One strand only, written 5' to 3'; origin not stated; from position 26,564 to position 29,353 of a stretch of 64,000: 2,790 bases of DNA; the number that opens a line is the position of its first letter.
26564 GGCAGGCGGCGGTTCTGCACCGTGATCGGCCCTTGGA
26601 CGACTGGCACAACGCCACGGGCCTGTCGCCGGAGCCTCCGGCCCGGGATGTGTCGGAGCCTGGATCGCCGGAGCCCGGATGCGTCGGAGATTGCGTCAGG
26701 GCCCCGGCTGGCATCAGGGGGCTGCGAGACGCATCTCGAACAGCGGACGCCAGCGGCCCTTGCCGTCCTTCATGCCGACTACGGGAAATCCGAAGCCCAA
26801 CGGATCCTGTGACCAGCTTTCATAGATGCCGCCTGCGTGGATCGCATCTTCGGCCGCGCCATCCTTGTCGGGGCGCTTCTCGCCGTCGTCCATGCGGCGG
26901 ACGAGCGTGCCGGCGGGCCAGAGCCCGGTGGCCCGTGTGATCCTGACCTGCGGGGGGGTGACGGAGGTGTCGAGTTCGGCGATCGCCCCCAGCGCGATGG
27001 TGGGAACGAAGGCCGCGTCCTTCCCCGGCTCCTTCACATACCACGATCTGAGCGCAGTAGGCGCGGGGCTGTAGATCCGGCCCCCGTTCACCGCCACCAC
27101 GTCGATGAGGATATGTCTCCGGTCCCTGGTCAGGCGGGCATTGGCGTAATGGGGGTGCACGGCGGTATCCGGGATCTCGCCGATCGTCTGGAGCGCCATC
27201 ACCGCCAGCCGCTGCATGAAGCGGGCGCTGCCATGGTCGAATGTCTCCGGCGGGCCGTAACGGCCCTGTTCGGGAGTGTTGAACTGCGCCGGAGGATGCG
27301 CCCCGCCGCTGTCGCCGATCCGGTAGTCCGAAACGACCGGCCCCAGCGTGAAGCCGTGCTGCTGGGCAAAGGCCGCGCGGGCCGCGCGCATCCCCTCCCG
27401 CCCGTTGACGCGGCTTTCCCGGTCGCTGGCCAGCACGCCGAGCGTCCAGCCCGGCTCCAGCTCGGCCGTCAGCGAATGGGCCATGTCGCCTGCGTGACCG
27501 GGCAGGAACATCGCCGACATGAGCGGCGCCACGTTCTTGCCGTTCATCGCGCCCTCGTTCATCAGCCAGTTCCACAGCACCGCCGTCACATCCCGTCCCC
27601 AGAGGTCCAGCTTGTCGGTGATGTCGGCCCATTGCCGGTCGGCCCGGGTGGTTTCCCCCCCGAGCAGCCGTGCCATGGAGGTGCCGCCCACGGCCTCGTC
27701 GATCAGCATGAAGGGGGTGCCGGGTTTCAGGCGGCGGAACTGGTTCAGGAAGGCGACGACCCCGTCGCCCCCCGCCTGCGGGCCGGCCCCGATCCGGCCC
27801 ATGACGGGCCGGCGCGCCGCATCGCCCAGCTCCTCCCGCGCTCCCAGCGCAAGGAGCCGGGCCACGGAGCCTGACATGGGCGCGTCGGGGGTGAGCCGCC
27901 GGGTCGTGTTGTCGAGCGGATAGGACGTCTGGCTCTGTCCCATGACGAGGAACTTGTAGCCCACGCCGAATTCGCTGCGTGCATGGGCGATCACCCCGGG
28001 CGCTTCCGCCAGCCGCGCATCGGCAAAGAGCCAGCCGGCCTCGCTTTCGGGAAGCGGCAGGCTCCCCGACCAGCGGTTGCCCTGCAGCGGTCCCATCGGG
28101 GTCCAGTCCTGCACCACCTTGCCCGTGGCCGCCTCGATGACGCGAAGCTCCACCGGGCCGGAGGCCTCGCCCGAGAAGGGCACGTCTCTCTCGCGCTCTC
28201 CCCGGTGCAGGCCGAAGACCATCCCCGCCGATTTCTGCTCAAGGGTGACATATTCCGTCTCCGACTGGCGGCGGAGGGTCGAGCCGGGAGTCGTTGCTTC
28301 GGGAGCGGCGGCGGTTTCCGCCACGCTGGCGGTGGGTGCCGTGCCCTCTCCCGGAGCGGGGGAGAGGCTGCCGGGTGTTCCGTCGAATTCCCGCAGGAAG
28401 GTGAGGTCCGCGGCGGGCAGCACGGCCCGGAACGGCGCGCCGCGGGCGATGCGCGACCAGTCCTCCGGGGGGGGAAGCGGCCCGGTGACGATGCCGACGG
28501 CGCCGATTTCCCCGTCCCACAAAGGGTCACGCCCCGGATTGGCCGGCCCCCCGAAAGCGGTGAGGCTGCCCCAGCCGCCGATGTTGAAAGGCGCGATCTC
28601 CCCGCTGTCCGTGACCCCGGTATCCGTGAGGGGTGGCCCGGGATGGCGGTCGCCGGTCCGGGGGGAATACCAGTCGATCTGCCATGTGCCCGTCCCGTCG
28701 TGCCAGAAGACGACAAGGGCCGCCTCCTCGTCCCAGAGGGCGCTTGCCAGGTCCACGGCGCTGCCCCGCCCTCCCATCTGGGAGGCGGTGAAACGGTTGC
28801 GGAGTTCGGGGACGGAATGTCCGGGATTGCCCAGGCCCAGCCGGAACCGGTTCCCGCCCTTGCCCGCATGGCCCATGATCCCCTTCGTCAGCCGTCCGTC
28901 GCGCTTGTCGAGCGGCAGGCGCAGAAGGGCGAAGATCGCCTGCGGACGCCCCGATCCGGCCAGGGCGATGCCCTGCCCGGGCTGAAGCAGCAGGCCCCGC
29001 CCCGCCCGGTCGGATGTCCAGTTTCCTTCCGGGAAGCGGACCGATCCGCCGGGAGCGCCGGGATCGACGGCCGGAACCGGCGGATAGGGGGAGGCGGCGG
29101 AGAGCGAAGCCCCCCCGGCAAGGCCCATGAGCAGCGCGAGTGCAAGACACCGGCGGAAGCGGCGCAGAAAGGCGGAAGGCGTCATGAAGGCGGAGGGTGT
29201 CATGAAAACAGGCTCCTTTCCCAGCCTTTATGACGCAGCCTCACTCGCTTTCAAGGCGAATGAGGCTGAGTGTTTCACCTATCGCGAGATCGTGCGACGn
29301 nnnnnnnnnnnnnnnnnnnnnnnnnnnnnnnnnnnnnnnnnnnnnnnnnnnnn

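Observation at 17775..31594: Two paralogous two-gene modules (large SGNH/SASA-like protein + beta-helix/LamG protein) bracketing manC and an acetyltransferase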

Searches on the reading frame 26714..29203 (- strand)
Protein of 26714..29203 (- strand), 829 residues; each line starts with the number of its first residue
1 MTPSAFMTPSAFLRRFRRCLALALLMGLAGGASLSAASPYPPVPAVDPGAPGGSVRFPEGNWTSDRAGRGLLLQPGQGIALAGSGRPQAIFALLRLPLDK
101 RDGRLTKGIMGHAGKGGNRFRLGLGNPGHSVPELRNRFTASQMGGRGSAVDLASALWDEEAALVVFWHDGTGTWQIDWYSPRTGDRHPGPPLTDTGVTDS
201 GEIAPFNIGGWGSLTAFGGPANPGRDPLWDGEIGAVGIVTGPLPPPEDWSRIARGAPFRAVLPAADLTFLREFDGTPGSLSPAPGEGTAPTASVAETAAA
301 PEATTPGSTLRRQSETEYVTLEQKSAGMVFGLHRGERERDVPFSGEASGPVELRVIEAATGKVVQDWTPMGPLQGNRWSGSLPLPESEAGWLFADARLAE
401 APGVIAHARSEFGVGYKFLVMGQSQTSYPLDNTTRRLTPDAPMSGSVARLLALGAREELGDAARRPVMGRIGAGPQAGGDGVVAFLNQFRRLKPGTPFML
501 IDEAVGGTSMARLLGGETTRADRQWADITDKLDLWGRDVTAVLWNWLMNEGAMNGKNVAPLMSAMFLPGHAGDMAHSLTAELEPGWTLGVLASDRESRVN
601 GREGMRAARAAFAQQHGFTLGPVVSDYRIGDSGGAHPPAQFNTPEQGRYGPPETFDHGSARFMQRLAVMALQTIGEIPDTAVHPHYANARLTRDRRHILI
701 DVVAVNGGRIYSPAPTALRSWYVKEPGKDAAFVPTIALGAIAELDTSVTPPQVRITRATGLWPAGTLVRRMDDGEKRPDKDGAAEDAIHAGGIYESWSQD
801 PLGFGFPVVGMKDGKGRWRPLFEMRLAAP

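Call 9: search_protein_families(library=pfam, proteins=[window:26714-29203:-], max_evalue=0.1)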
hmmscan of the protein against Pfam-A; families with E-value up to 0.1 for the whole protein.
window:26714-29203:- (829 aa): 1 family
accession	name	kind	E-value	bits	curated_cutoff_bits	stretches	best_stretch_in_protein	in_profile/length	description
PF03629.24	SASA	-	0.035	14.2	24.8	1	418-544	5-125/226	Carbohydrate esterase, sialic acid-specific acetylesterase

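Call 13: search_protein_families(library=ncbifam, proteins=[window:26714-29203:-], max_evalue=0.1)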
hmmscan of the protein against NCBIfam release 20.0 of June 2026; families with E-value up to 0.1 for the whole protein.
window:26714-29203:- (829 aa): 0 families

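Call 14: search_solved_structures(query=window:26714-29203:-, max_evalue=10, show_alignments=2)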
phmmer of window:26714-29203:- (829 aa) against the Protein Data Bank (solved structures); distinct sequences matched with E-value up to 10: 0.

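Call 16: find_homologous_proteins(query=window:26714-29203:-, max_evalue=0.001)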
Query window:26714-29203:- (829 aa): 18 proteins with E <= 0.001 among 8000 candidates.
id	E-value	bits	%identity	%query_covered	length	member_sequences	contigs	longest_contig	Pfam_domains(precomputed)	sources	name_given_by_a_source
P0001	0.0e+0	1571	85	100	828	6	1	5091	-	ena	-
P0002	0.0e+0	1547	84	99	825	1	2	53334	-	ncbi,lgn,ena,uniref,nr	ncbi:hypothetical protein [Haematobacter massiliensis]|uniref:hypothetical protein n=1 Tax=Haematoba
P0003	0.0e+0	1457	80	99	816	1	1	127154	-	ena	-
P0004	0.0e+0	1026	62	95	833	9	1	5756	-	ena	-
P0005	0.0e+0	1013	61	95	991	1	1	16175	-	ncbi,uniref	ncbi:hypothetical protein, partial [Haematobacter massiliensis]|uniref:hypothetical protein n=1 Tax=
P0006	2.0e-277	941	57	95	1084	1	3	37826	-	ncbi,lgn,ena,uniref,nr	ncbi:hypothetical protein [Haematobacter massiliensis]|uniref:hypothetical protein n=1 Tax=Haematoba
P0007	2.8e-254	865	55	96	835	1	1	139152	-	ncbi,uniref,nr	ncbi:hypothetical protein CDV52_09000 [Haematobacter missouriensis]|uniref:Uncharacterized protein n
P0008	5.0e-246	837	51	97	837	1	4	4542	-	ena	-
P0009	1.5e-228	780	54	95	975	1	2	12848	-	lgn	-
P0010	8.9e-228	777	52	94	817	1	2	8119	-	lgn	-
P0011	5.2e-227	775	52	95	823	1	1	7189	-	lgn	-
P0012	6.3e-221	754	69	60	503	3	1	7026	-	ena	-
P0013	1.8e-217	743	51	95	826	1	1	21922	-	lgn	-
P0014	1.0e-147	512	42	95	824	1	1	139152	-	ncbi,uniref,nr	ncbi:hypothetical protein CDV52_09385 [Haematobacter missouriensis]|uniref:Uncharacterized protein n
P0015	3.1e-142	494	41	94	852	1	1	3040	-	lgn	-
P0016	3.9e-136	474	39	98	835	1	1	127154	-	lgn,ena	-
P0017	3.8e-107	378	38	94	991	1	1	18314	-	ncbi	-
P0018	9.8e-104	367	35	95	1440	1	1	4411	-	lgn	-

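Call 23: find_related_loci(query=A1, collection=genome_contigs, flank=10000)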
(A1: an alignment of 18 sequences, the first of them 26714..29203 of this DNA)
Query A1 (829 aa) in genome_contigs; peptide patterns used: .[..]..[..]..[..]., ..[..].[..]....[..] (x = any residue, [..] = any of these).
25 stretches matched a pattern; 6 encode a relative of the query (tblastn E <= 1e-3); 4 distinct loci.
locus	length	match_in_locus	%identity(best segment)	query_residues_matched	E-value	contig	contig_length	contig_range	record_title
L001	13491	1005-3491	99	1-829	0e+0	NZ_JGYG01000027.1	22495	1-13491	Haematobacter massiliensis strain CCUG 47968 contig29_scaffold24, whole genome shotgun sequence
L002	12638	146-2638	93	1-829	0e+0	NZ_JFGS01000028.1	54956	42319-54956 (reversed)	Haematobacter missouriensis strain CCUG 52307 contig32_scaffold23, whole genome shotgun sequence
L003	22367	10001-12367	41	46-823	8e-153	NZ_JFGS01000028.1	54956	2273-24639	Haematobacter missouriensis strain CCUG 52307 contig32_scaffold23, whole genome shotgun sequence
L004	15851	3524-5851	38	46-824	3e-121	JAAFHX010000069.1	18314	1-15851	MAG: Rhodobacterales bacterium isolate bin77.metabat.ball.199 WN_Rhodobacterales_2_scaffold_69, whole genome shotgun seq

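Call 31: predict_structure(alignment_id=A1)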
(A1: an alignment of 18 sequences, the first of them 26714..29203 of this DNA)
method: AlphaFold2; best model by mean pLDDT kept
length: 829 residues; sequences in the alignment: 18
mean_pLDDT: 81.4   pTM: 0.84
mean pLDDT of the five models: 81.4, 78.8, 77.6, 77.4, 75.4
residues with pLDDT >= 90: 413; 70-90: 261; 50-70: 58; < 50: 97
segments of 3 or more residues with pLDDT < 50: 1-40, 298-301, 596-600, 626-656, 774-790
pLDDT, mean of each block of 10 residues (from residue 1): 32 40 37 36 83 89 68 93 95 92 81 81 73 84 89 93 97 97 96 93 92 79 77 96 95 96 89 92 86 70 80 95 91 94 96 95 95 94 94 96 95 96 78 71 86 74 82 74 90 93 81 79 80 93 83 81 93 92 94 56 81 93 54 27 31 48 88 91 90 95 92 80 82 85 93 92 91 46 42 80 77 86 87
secondary structure, 60 per line:
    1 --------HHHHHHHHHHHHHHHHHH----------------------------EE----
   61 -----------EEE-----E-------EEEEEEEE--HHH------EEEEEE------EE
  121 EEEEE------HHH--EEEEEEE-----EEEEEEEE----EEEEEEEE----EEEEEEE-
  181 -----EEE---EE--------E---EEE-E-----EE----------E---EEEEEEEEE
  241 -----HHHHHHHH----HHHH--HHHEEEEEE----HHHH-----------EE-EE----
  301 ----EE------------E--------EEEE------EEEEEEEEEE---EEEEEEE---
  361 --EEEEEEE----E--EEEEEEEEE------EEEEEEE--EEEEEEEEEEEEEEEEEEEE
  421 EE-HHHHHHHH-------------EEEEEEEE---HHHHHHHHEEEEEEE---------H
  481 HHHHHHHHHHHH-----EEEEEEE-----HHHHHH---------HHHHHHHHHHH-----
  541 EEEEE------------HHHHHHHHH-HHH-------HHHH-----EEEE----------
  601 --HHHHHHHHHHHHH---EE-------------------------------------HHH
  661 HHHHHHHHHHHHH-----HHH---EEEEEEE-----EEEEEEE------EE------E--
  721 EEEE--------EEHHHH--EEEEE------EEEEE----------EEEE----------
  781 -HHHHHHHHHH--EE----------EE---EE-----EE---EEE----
elements in order (helices of 4 or more, strands of 3 or more residues): H9-26 E72-74 E88-95 E107-112 E119-125 E137-143 E149-156 E161-168 E173-179 E186-188 E206-208 E232-240 H246-253 H258-261 E267-272 H277-280 E328-331 E338-347 E351-357 E363-369 E377-385 E392-398 E401-422 H424-431 E445-452 H456-463 E464-470 H480-492 E498-504 H510-515 H525-535 E541-545 H558-566 H578-581 E587-590 H603-615 H658-673 E685-691 E697-703 E721-724 H735-738 E741-745 E752-756 E767-770 H782-791 E823-825
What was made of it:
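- On SASA (PF03629) / CE6-CE20 acetylesterases: The model's domain order is in call 31. The Ser follows strand 401-422 and opens helix 424-431 (call 31). The model is unreliable here (pLDDT below 50 for 626-656, call 31), so geometry is untested.
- The model has pLDDT 81 and pTM 0.84 (call 31). The Ser-His distance therefore could not be checked (call 31).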

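Call 32: search_protein_representatives(alignment_id=A1)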
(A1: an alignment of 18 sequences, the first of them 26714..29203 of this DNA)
Query: 18 sequences, 829 profile positions. Proteins with E-value up to 0.001 (for the whole library): 433; up to 1e-10: 220; up to 1e-30: 137. The best 150 are listed.
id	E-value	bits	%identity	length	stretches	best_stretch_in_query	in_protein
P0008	0.0e+00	1226.0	-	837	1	11-828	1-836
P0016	0.0e+00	1128.3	-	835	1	37-828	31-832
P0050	1.4e-270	916.6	-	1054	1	19-828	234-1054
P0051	2.7e-245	832.9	-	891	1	15-828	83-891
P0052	5.1e-242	822.1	-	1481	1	29-828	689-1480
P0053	1.4e-233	794.2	-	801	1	40-828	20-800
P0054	4.7e-226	769.3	-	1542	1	34-827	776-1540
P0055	2.5e-220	750.4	-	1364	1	32-828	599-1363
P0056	5.9e-219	745.8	-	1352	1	31-828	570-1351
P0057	3.1e-217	740.1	-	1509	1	29-828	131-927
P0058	1.7e-215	734.4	-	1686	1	34-828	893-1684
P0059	2.6e-211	720.5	-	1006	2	47-827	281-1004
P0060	1.4e-183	628.8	-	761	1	34-810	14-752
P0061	3.4e-179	614.3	-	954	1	21-813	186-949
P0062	1.3e-177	609.0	-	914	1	210-828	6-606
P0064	2.7e-169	581.6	-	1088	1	43-828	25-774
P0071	2.7e-146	505.5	-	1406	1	39-828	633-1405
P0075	1.6e-133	463.2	-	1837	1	33-823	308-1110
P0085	6.5e-104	365.3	-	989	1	335-822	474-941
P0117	1.7e-61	224.9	-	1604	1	333-821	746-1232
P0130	1.9e-49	185.1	-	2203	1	337-824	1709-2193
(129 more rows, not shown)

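Call 36: fold_search(model_id=the predicted structure, library=pdb)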
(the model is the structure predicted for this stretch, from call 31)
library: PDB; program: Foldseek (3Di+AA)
matches with E <= 10: 1471; with E <= 0.001: 34
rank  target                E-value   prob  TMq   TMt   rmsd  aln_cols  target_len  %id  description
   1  7kmm_A                1.6e-14  1.00  0.32  0.55   9.0       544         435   12  Crystal structure of XAC1771, a novel carbohydrate acetylesterase from Xanthomonas citri (released 2021-05-26)
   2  7kmm_B                3.0e-14  1.00  0.33  0.56   8.8       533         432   12  Crystal structure of XAC1771, a novel carbohydrate acetylesterase from Xanthomonas citri (released 2021-05-26)
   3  8f9p_A                1.4e-12  1.00  0.30  0.47   8.3       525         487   12  Dog sialic acid esterase (SIAE) inactive mutant S128A (released 2024-05-29)
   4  8f9r_A                2.0e-12  1.00  0.32  0.49   9.8       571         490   13  Rabbit sialic acid esterase (SIAE) (released 2024-05-29)
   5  8f9o_A                2.1e-12  1.00  0.32  0.50   8.8       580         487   12  Dog sialic acid esterase (SIAE) (released 2024-05-29)
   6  8f9q_A                5.1e-12  1.00  0.32  0.48   8.3       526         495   13  Guinea pig sialic acid esterase (SIAE) (released 2024-05-29)
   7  9h4u_A                9.7e-11  1.00  0.32  0.40   9.8       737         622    8  Deacetylase FI8 utilizes unconventional variant of a catalytic triad: the diluted triad (released 2025-08-27)
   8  6lvb_A                3.0e-09  1.00  0.19  0.21  20.6       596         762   12  Structure of Dimethylformamidase, tetramer (released 2020-06-03)
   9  6lve_A                3.2e-08  1.00  0.19  0.21  19.9       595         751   12  Structure of Dimethylformamidase, tetramer, E521A mutant (released 2020-06-03)
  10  6lvd_A                3.8e-08  1.00  0.20  0.22  20.0       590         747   13  Structure of Dimethylformamidase, tetramer, Y440A mutant (released 2020-06-03)
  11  9ega_A                4.0e-08  1.00  0.33  0.42   9.7       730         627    9  Crystal Structure of a CE20 carbohydrate acetylesterase from Pedobacter psychrotolerans (PpCE20_II), with ancillary do (released 2025-08-13)
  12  9vyh_o                2.2e-07  1.00  0.31  0.39  10.5       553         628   11  Cyanopodophage Pan3 tailspike (released 2025-11-26)
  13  3flp_A                4.3e-07  1.00  0.19  0.59   7.4       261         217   13  Crystal structure of native heptameric SAP-like pentraxin from Limulus polyphemus (released 2009-01-20)
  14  7y5q_B                4.6e-07  1.00  0.22  0.18  27.7       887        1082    9  Structure of 1:1 PAPP-A.STC2 complex(half map) (released 2023-01-11)
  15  8d8o_B                8.9e-07  1.00  0.22  0.17  26.6       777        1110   10  Cryo-EM structure of substrate unbound PAPP-A (released 2022-09-28)
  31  1zmb_A                4.4e-04  1.00  0.18  0.45   5.8       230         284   13  Crystal Structure of the Putative Acetylxylan Esterase from Clostridium acetobutylicum, Northeast Structural Genomics  (released 2005-05-17)
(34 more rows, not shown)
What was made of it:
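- On SASA (PF03629) / CE6-CE20 acetylesterases: Foldseek gives 7kmm at E 1.6e-14, 8f9p at 1.4e-12, 9h4u at 1e-10, 9ega at 4e-8 and 1zmb at 4e-4 (call 36).
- Closest known: CE20 carbohydrate acetylesterases and sialic-acid esterases. Same: They are the best structural neighbours (call 36).
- Closest known: Phage tailspike deacetylases with SGNH domains. Same: Pan3 is a structural hit at E 2.2e-7 (call 36).
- The N-terminal domain matches LamG and pentraxin folds (call 36).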

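Call 37: search_solved_structures(query=A1, max_evalue=10, show_alignments=5)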
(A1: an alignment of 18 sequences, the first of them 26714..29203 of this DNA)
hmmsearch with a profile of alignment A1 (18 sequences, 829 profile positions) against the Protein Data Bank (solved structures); distinct sequences matched with E-value up to 10: 0.

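Call 39: search_protein_families(library=pfam, proteins=[P0052, P0054, P0058, P0075, P0130, P0085], max_evalue=0.01)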
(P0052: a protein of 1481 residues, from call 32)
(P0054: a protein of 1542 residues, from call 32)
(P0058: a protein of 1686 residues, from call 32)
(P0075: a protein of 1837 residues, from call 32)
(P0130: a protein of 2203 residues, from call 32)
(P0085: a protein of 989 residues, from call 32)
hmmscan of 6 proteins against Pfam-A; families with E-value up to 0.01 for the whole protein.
P0052 (1481 aa): 0 families

P0054 (1542 aa): 0 families

P0058 (1686 aa): 0 families

P0075 (1837 aa): 0 families

P0130 (2203 aa): 7 families
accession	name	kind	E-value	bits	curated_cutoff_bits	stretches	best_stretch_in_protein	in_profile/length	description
PF00041.27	fn3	-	4.4e-48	161.8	25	5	963-1039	1-78/84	Fibronectin type III domain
PF16893.11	fn3_2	-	3e-14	53.4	27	0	586-662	3-83/89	Fibronectin type III domain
PF10179.15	NDNF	-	6.1e-08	33.2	27.3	0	632-667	88-123/127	Neuron-derived neurotrophic factor, first Fn(III) domain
PF25059.1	FN3_DSCAM-DSCAML_C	-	7.9e-06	26.6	39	0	632-663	44-75/89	DSCAM/DSCAML C-terminal Fn3-like domain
PF25523.1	Ig_RIMBP2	-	1.3e-05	25.6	27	0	688-724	20-56/105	RIMBP2-like, immunoglobulin-like domain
PF19743.5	ASTN1_2_fn3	-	0.00054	20.7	24.3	0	549-580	93-123/123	ASTN1/2 Fn3 domain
PF15418.12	DUF4625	-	0.0011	19.7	27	0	1021-1043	107-129/131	Domain of unknown function (DUF4625)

P0085 (989 aa): 0 families

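Call 40: search_protein_families(library=phrogs, proteins=[window:26714-29203:-, P0052, P0054, P0058, P0018, P0085], max_evalue=0.01)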
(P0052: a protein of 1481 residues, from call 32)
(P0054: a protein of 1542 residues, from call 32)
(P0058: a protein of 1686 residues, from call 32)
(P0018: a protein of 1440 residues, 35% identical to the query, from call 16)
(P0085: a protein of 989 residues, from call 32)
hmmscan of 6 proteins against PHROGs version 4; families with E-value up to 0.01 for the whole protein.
window:26714-29203:- (829 aa): 0 families

P0052 (1481 aa): 0 families

P0054 (1542 aa): 0 families

P0058 (1686 aa): 0 families

P0018 (1440 aa): 0 families

P0085 (989 aa): 1 family
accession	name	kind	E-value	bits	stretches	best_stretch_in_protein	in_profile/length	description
phrog_34846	-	unknown function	1.7e-24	87.1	1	22-285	241-529/706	-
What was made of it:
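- Tried and rejected: Pfam and PHROG scans of the N-terminal extensions of long family members were uninformative, apart from fn3 repeats in one and one unannotated PHROG in another (calls 39, 40).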

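Call 52: search_dna_similar(query=window:26714-29203:-, collection=phages, mode=protein, max_evalue=0.001, max_rows=20)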
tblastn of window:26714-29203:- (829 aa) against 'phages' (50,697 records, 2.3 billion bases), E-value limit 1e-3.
No match.
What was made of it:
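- Closest known: Phage tailspike deacetylases with SGNH domains. Different: No PHROG matches this family (call 40), and tblastn against 50,697 phage records found nothing for the window protein (call 52).
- Tried and rejected: tblastn of large protein 2 against 50,697 phage records found no match (call 52).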

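Call 53: search_dna_similar(query=window:26714-29203:-, collection=plasmids, mode=protein, max_evalue=0.001, max_rows=20)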
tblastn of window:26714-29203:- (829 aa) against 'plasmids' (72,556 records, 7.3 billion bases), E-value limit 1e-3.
Records with a match: 1; places in all: 1; records where one place covers at least 80% of the query: 1.
Best place of each record, by identity: <60% 1.
By first word of the organism name: Alloyangia 1.
By predicted mobility (MOB-suite, as given by PLSDB): non-mobilizable 1.
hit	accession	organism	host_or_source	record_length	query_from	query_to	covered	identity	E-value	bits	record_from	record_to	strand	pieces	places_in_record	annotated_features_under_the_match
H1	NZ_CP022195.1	Alloyangia pacifica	cell culture,oil-contaminated sediment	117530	57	818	92%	29.2%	1e-60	232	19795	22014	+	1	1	hypothetical protein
